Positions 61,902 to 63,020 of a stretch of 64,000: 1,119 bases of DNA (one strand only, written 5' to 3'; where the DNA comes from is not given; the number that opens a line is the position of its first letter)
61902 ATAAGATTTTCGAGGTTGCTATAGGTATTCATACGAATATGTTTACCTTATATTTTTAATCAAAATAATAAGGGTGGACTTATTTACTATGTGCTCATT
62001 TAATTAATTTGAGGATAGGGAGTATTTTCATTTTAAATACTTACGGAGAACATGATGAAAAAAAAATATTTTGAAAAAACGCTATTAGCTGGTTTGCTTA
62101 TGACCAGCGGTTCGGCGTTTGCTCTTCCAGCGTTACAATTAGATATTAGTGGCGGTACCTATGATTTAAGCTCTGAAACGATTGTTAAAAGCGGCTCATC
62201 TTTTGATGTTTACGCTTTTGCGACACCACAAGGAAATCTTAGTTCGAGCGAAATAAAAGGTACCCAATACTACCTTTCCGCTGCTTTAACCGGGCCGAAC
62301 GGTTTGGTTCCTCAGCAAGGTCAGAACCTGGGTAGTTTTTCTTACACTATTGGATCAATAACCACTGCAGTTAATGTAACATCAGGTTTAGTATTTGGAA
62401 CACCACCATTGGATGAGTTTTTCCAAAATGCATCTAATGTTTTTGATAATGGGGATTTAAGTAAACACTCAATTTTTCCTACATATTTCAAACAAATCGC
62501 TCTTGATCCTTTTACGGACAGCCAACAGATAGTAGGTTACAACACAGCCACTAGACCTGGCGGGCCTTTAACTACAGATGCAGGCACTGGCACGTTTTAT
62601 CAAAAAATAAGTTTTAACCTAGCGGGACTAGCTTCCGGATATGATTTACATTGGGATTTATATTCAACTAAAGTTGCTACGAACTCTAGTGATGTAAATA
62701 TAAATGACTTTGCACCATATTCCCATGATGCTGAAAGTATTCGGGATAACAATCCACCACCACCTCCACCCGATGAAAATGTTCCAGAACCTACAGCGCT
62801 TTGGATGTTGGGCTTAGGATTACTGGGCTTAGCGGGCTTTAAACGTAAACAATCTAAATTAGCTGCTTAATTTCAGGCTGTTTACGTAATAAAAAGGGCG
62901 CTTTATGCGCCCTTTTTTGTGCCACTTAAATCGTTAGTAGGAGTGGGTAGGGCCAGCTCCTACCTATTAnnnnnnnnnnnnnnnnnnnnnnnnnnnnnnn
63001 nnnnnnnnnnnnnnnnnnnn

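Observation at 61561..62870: PEP-CTERM protein gene with a sigma-54 promoter and upstream direct-repeat enhancer-like sites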

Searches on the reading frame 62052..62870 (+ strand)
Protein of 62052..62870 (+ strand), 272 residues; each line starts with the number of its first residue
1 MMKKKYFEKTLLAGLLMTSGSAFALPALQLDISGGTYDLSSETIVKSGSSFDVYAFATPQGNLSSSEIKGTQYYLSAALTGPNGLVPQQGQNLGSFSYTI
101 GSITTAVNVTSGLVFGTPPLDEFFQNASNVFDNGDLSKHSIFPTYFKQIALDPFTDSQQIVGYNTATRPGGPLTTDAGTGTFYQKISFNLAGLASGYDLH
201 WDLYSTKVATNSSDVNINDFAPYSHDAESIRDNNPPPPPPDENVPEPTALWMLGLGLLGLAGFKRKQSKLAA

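Call 7: search_protein_families(library=ncbifam, proteins=[window:62052-62870:+], max_evalue=0.01)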
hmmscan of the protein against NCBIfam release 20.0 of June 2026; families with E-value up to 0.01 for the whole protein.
window:62052-62870:+ (272 aa): 12 families
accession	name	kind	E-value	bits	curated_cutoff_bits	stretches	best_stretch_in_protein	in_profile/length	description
NF038141.1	choice_anch_N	equivalog_domain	1e-35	124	40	1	24-228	1-184/184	choice-of-anchor N protein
NF033554.9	floc_PepA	equivalog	1.5e-06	28.2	80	1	243-267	236-260/261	flocculation-associated PEP-CTERM protein PepA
NF041927.1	Xrt_dep_XDP1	equivalog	1.6e-05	25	125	1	235-267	211-242/242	exosortase-dependent surface protein XDP1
NF038125.1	PEP_CTERM_THxN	subfamily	2.1e-05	24.2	85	1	244-267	223-246/246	THxN family PEP-CTERM protein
TIGR02595.1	PEP_CTERM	domain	2.6e-05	24.7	16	1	244-267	1-23/24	PEP-CTERM sorting domain-containing protein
NF041538.1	PEP_EDSA_1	subfamily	8.4e-05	22.4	100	1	243-266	283-306/307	EDSAP-1 family PEP-CTERM protein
NF038129.1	PEP_NF038129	equivalog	0.00034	20.5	65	1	199-266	121-193/194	NF038129 family PEP-CTERM protein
NF038120.1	PEP_CTERM_QFxxD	subfamily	0.00083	19.3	80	1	243-266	192-215/215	NF038120 family PEP-CTERM protein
NF038118.1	PEP_CTERM_CCXG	equivalog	0.0019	17.9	90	1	243-266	175-198/199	CCXG family PEP-CTERM protein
TIGR03370.1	VPLPA-CTERM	domain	0.002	18.1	25.35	1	247-266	4-23/25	VPLPA-CTERM sorting domain-containing protein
TIGR03778.1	VPDSG_CTERM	subfamily_domain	0.0054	16.8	22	1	248-266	6-24/24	VPDSG-CTERM sorting domain-containing protein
NF038126.1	PEP_CTERM_FxDxF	subfamily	0.0081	16.4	50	0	243-263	141-163/165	FxDxF family PEP-CTERM protein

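Call 8: search_protein_families(library=pfam, proteins=[window:62052-62870:+], max_evalue=0.01)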
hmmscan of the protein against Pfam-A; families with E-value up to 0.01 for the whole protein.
window:62052-62870:+ (272 aa): 1 family
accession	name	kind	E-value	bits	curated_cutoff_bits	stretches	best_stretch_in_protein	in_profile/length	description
PF07589.16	PEP-CTERM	-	1e-06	29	20.7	1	244-266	2-24/24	PEP-CTERM motif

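Call 11: find_encoding_contigs(protein=window:62052-62867:+, flank=10000, max_places=6)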
Protein window:62052-62867:+ (272 aa): 5 contigs read that carry it; 1 place shown.
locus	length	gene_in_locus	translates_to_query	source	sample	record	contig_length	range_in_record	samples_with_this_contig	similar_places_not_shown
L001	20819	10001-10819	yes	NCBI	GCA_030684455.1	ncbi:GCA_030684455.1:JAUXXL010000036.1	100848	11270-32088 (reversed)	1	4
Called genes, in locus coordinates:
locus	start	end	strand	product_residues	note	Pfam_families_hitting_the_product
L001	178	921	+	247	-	PF13723:Ketoacyl-synt_2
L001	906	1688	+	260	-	PF01553:Acyltransferase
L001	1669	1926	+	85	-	PF00550:PP-binding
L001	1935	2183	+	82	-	PF00550:PP-binding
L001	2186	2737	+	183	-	-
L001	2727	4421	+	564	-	PF00501:AMP-binding, PF22818:ApeI-like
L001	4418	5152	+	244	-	PF00535:Glycos_transf_2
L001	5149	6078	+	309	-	PF03279:Lip_A_acyltrans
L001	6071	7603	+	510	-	PF00221:Lyase_aromatic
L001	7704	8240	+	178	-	-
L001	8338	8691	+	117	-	-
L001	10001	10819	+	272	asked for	PF07589:PEP_exosort_dom (weak)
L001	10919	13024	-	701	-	PF13583:Reprolysin_4, PF13688:Reprolysin_5, PF13582:Reprolysin_3, PF00041:fn3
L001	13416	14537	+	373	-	PF04055:Radical_SAM, PF13353:Fer4_12 (weak)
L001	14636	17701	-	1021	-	PF05170:AsmA (weak), PF05359:DUF748, PF00691:OmpA (faint)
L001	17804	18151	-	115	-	PF01187:MIF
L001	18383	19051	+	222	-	PF00440:TetR_N, PF09209:CecR_C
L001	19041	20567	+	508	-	PF02321:OEP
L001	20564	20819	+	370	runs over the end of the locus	PF25881:HH_YBHG (faint), PF25954:Beta-barrel_RND_2 (weak), PF25967:RND-MFP_C (faint), PF25975:CzcB_C (weak), PF25989:YknX_C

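Call 12: find_homologous_proteins(query=window:62052-62867:+)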
Query window:62052-62867:+ (272 aa): 105 proteins with E <= 0.001 among 5558 candidates.
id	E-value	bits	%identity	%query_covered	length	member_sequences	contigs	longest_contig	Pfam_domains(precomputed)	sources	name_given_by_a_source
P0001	7.8e-177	604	100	100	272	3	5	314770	PF07589.17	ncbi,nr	ncbi:MAG: choice-of-anchor N protein [Methylococcaceae bacterium]|nr:choice-of-anchor N protein [Met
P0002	2.6e-146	504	83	100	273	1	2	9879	PF07589.17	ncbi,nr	ncbi:MAG: choice-of-anchor N protein [Methylococcaceae bacterium]|nr:choice-of-anchor N protein [Met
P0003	3.4e-108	379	67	100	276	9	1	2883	PF07589.17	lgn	-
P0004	6.7e-106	372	66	100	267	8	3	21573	PF07589.17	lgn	-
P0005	1.7e-95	338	60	100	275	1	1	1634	PF07589.17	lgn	-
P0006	8.8e-95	335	59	100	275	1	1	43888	PF07589.17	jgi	-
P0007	7.6e-94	332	59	100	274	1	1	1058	PF07589.17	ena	-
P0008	6.2e-90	319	58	100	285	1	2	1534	PF07589.17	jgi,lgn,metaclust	metaclust:\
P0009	2.5e-50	190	40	97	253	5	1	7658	PF07589.17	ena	-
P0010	2.5e-49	186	56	53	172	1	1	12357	-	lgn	-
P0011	5.4e-44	169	42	87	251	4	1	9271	PF07589.17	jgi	jgi:hypothetical protein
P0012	1.5e-42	164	41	90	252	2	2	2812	PF07589.17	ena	-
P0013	1.9e-42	164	40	99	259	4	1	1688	PF07589.17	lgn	-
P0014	7.6e-42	162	43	87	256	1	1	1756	PF07589.17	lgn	-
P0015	8.5e-42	162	40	99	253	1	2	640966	-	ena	-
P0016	9.5e-42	161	40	88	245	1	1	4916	PF07589.17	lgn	-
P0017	1.1e-41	161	42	89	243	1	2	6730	PF07589.17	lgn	-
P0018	1.3e-41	161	41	91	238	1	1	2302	PF07589.17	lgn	-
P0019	1.6e-41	161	41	90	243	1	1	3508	PF07589.17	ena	-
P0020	1.8e-41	161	39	98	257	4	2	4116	PF07589.17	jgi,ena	-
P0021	1.8e-41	160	43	91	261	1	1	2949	PF07589.17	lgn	-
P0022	2.3e-41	160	43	90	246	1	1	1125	PF07589.17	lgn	-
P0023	8.5e-41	158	42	90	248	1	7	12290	PF07589.17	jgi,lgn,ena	-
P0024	1.7e-40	157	42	83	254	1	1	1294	PF07589.17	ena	-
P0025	1.7e-40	157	41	99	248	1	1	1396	PF07589.17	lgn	-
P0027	7.2e-40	155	42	87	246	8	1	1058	PF07589.17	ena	-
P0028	9.8e-40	155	41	87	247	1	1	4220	PF07589.17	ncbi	-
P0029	1.1e-39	155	42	91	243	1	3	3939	PF07589.17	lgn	-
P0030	1.4e-39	154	41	100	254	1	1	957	PF07589.17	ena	-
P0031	3.1e-39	153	40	99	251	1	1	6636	PF07589.17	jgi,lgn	jgi:hypothetical protein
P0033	3.7e-38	150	37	99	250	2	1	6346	PF07589.17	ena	-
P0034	5.2e-38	149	38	77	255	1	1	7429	PF07589.17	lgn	-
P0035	5.7e-38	149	41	82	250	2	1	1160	PF07589.17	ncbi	-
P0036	7.4e-38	149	42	80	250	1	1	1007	PF07589.17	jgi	jgi:hypothetical protein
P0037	9.1e-38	148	38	90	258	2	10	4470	PF07589.17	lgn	-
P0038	8.9e-37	145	38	85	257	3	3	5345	PF07589.17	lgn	-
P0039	1.1e-36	145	39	83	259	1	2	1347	PF07589.17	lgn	-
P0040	1.1e-36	145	38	94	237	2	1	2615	PF07589.17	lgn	-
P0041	3.2e-36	143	41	89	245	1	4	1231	PF07589.17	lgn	-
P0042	3.6e-36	143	38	98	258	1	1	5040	PF07589.17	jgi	-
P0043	4.6e-36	143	42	87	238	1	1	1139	PF07589.17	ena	-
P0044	6.1e-36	142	39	94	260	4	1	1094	PF07589.17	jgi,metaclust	metaclust:\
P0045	1.5e-35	141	40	91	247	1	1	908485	PF07589.17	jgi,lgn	jgi:hypothetical protein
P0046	2.0e-35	141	40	90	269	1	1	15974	PF07589.17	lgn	-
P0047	2.8e-35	140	41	90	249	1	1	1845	PF07589.17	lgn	-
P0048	4.5e-35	140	39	85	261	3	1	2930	PF07589.17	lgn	-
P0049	1.1e-34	138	38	89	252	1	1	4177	PF07589.17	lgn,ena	-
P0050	1.3e-34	138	36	97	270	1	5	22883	PF07589.17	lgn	-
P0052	1.5e-34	138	37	87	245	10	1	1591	PF07589.17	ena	-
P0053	3.0e-33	134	38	94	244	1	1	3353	PF07589.17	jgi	-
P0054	6.0e-33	133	38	92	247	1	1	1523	PF07589.17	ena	-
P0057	2.3e-32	131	36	90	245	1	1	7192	PF07589.17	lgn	-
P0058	2.3e-32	131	37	97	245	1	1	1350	PF07589.17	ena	-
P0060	7.4e-32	129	37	90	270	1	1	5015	PF07589.17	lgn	-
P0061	2.3e-31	127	38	79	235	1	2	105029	PF07589.17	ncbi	-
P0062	3.8e-31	127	40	100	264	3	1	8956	PF07589.17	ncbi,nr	ncbi:MAG: choice-of-anchor N protein [Methylococcales bacterium]|nr:choice-of-anchor N protein [Meth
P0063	3.9e-31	127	39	95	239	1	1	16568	PF07589.17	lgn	-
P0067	2.1e-30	124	36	97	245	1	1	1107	PF07589.17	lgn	-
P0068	2.8e-30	124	39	87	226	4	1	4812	PF07589.17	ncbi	-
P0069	3.8e-30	123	37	93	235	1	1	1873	PF07589.17,PF19526.6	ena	-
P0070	6.8e-30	123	37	94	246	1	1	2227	PF07589.17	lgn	-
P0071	8.6e-30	122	38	99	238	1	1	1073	PF07589.17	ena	-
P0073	1.1e-29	122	43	82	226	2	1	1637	PF07589.17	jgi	jgi:hypothetical protein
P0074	1.3e-28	118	37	77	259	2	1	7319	PF07589.17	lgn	-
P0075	1.8e-28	118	40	83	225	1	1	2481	PF07589.17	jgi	jgi:hypothetical protein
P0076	3.9e-28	117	37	100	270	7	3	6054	PF07589.17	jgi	-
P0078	7.5e-28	116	38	79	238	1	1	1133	PF07589.17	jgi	jgi:hypothetical protein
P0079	7.3e-27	113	35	99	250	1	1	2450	PF07589.17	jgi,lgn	-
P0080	9.5e-26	109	36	98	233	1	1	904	PF07589.17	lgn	-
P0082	2.0e-25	108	36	99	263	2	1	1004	PF07589.17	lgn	-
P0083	4.1e-24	104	34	92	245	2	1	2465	PF07589.17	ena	-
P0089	7.1e-23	100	35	91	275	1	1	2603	PF07589.17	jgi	jgi:PEP-CTERM motif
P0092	6.9e-9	54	32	93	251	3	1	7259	PF07589.17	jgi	-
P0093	4.5e-8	51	29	98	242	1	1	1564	PF07589.17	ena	-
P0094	5.0e-8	51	32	86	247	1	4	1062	PF07589.17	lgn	-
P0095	9.0e-8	50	31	99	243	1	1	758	PF07589.17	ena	-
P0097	2.1e-7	49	33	99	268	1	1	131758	PF07589.17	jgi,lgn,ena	-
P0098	1.2e-6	46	29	95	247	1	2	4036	PF07589.17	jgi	jgi:hypothetical protein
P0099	2.7e-6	45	28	98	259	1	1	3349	PF07589.17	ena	-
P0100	5.3e-6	44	34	60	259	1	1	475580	PF07589.17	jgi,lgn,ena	-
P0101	6.6e-6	44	27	90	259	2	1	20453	PF07589.17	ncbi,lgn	-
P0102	7.4e-6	44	39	21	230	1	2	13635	PF07589.17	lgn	-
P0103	2.3e-5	42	30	89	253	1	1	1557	PF07589.17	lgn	-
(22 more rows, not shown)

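Call 13: find_encoding_contigs(protein=P0002, flank=6000, max_places=3)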
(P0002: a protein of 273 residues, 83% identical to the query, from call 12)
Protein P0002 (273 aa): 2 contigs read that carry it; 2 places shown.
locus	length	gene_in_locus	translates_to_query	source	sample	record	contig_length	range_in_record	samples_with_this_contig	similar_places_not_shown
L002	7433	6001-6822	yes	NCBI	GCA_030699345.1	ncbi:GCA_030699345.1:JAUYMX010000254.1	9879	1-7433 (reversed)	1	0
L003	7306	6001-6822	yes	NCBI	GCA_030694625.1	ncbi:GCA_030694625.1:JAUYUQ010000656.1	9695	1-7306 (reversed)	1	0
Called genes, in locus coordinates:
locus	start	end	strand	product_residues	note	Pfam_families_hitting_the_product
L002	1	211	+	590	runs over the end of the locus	PF00501:AMP-binding, PF22818:ApeI-like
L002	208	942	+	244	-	PF00535:Glycos_transf_2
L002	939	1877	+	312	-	PF03279:Lip_A_acyltrans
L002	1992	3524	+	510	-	PF00221:Lyase_aromatic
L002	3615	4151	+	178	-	-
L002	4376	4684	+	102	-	-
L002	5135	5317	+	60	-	-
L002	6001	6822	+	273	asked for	PF07589:PEP_exosort_dom (weak)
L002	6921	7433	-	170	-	PF19077:Big_13 (faint), PF00041:fn3 (weak)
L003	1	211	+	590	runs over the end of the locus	PF00501:AMP-binding, PF22818:ApeI-like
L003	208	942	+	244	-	PF00535:Glycos_transf_2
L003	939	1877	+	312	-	PF03279:Lip_A_acyltrans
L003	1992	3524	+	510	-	PF00221:Lyase_aromatic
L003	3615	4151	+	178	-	-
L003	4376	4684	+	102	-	-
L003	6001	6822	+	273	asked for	PF07589:PEP_exosort_dom (weak)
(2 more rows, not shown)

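Call 14: find_encoding_contigs(protein=P0004, flank=6000, max_places=3)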
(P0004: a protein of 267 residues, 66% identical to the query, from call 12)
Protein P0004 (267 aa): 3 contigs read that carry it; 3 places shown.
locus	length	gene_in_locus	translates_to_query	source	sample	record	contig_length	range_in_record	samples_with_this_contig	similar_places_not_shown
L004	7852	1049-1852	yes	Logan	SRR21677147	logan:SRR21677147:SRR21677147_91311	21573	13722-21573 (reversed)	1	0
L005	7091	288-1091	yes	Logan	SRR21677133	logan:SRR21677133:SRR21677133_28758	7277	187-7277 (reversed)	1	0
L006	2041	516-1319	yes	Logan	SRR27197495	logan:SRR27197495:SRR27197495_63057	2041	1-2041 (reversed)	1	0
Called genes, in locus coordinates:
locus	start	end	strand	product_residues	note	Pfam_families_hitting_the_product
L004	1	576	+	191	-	?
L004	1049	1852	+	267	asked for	PF07589:PEP_exosort_dom (weak)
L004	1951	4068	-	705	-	PF13583:Reprolysin_4, PF13688:Reprolysin_5, PF13582:Reprolysin_3, PF00041:fn3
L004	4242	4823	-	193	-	PF00132:Hexapep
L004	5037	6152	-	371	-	PF13439:Glyco_transf_4, PF13579:Glyco_trans_4_4, PF20706:GT4-conflict, PF00534:Glycos_transf_1, PF13692:Glyco_trans_1_4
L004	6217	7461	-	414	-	PF13439:Glyco_transf_4, PF13579:Glyco_trans_4_4, PF00534:Glycos_transf_1, PF13692:Glyco_trans_1_4, PF13524:Glyco_trans_1_2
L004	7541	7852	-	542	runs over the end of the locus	-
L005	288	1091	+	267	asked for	PF07589:PEP_exosort_dom (weak)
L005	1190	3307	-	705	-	PF13583:Reprolysin_4, PF13688:Reprolysin_5, PF13582:Reprolysin_3, PF00041:fn3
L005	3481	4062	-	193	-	PF00132:Hexapep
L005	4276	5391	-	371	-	PF13439:Glyco_transf_4, PF13579:Glyco_trans_4_4, PF20706:GT4-conflict, PF00534:Glycos_transf_1, PF13692:Glyco_trans_1_4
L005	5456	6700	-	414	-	PF13439:Glyco_transf_4, PF13579:Glyco_trans_4_4, PF00534:Glycos_transf_1, PF13692:Glyco_trans_1_4, PF13524:Glyco_trans_1_2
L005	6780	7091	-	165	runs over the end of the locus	?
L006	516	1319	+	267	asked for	PF07589:PEP_exosort_dom (weak)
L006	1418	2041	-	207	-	?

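Call 15: find_encoding_contigs(protein=P0006, flank=6000, max_places=3)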
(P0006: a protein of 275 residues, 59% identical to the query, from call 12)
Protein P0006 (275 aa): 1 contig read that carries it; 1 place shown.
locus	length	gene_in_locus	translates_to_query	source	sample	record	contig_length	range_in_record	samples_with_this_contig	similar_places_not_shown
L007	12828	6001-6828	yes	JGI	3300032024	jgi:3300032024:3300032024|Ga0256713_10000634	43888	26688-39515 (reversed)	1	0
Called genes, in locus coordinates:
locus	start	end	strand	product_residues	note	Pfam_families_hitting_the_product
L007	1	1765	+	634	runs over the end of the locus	PF16448:LapD_MoxY_N, PF00990:GGDEF, PF00563:EAL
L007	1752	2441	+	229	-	PF06035:Peptidase_C93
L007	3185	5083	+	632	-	PF13583:Reprolysin_4, PF13688:Reprolysin_5, PF13582:Reprolysin_3, PF00041:fn3 (weak), PF17957:Big_7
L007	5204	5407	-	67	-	-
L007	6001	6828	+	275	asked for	PF07589:PEP_exosort_dom (weak)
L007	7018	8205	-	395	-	PF09140:MipZ (weak), PF10609:ParA (weak), PF13614:AAA_31, PF01656:CbiA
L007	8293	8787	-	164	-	PF07811:TadE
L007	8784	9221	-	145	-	PF07811:TadE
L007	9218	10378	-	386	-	PF13400:Tad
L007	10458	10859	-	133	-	-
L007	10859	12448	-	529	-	PF13629:T2SS-T3SS_pil_N, PF04972:BON (weak), PF00263:Secretin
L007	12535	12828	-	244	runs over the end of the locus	PF08666:SAF (weak), PF16976:RcpC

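Call 62: find_encoding_contigs(protein=P0062, flank=5000, max_places=2)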
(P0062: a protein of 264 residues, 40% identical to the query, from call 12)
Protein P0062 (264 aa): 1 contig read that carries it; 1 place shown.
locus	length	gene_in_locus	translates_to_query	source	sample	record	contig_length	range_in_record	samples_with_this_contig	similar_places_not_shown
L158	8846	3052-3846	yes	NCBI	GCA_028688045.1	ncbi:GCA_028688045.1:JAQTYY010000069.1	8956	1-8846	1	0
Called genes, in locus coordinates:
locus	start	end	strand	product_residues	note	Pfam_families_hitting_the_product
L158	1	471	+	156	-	PF03279:Lip_A_acyltrans (weak)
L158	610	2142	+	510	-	PF00221:Lyase_aromatic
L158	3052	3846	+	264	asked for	PF07589:PEP_exosort_dom (weak)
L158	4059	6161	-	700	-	PF13583:Reprolysin_4, PF13688:Reprolysin_5, PF13582:Reprolysin_3, PF00041:fn3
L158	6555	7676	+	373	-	PF04055:Radical_SAM, PF13353:Fer4_12 (weak)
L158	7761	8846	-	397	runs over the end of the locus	PF05359:DUF748, PF00691:OmpA (faint)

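Call 63: find_encoding_contigs(protein=P0045, flank=5000, max_places=2)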
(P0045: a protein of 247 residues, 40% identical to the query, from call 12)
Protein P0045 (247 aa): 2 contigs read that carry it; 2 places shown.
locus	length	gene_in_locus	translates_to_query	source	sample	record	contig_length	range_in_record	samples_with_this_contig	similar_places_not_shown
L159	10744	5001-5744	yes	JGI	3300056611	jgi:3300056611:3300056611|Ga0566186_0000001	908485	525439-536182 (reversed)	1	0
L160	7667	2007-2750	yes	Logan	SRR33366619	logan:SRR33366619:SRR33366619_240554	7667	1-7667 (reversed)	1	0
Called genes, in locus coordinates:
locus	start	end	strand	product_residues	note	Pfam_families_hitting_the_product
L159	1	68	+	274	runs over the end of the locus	PF11356:T2SSC (faint), PF13180:PDZ_2 (weak), PF17820:PDZ_6 (weak)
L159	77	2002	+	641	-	PF21305:type_II_gspD_N0, PF03958:Secretin_N, PF00263:Secretin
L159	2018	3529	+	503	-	PF05157:MshEN, PF00437:T2SSE, PF13604:AAA_30 (weak)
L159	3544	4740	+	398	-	PF28597:T2SSF_N, PF00482:T2SSF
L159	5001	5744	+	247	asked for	PF07589:PEP_exosort_dom (weak)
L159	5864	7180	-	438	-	PF03446:NAD_binding_2 (weak), PF03721:UDPG_MGDP_dh_N, PF00984:UDPG_MGDP_dh, PF03720:UDPG_MGDP_dh_C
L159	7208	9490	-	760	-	PF13414:TPR_11, PF23914:TPR_CcmH_CycH (weak), PF14559:TPR_19 (weak), PF25063:ARM_TT21_C (weak), PF13432:TPR_16 (weak), PF00515:TPR_1 (weak), PF13181:TPR_8 (weak), PF13414:TPR_11 (weak), +22 more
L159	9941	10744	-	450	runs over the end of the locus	PF00072:Response_reg, PF00158:Sigma54_activat, PF14532:Sigma54_activ_2, PF07728:AAA_5 (weak), PF25601:AAA_lid_14, PF02954:HTH_8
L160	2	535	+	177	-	?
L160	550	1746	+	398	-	PF28597:T2SSF_N, PF00482:T2SSF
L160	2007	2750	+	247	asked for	PF07589:PEP_exosort_dom (weak)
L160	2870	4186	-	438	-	PF03446:NAD_binding_2 (weak), PF03721:UDPG_MGDP_dh_N, PF00984:UDPG_MGDP_dh, PF03720:UDPG_MGDP_dh_C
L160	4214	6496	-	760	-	PF13414:TPR_11, PF23914:TPR_CcmH_CycH (weak), PF14559:TPR_19 (weak), PF25063:ARM_TT21_C (weak), PF13432:TPR_16 (weak), PF00515:TPR_1 (weak), PF13181:TPR_8 (weak), PF13414:TPR_11 (weak), +22 more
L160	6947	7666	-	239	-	?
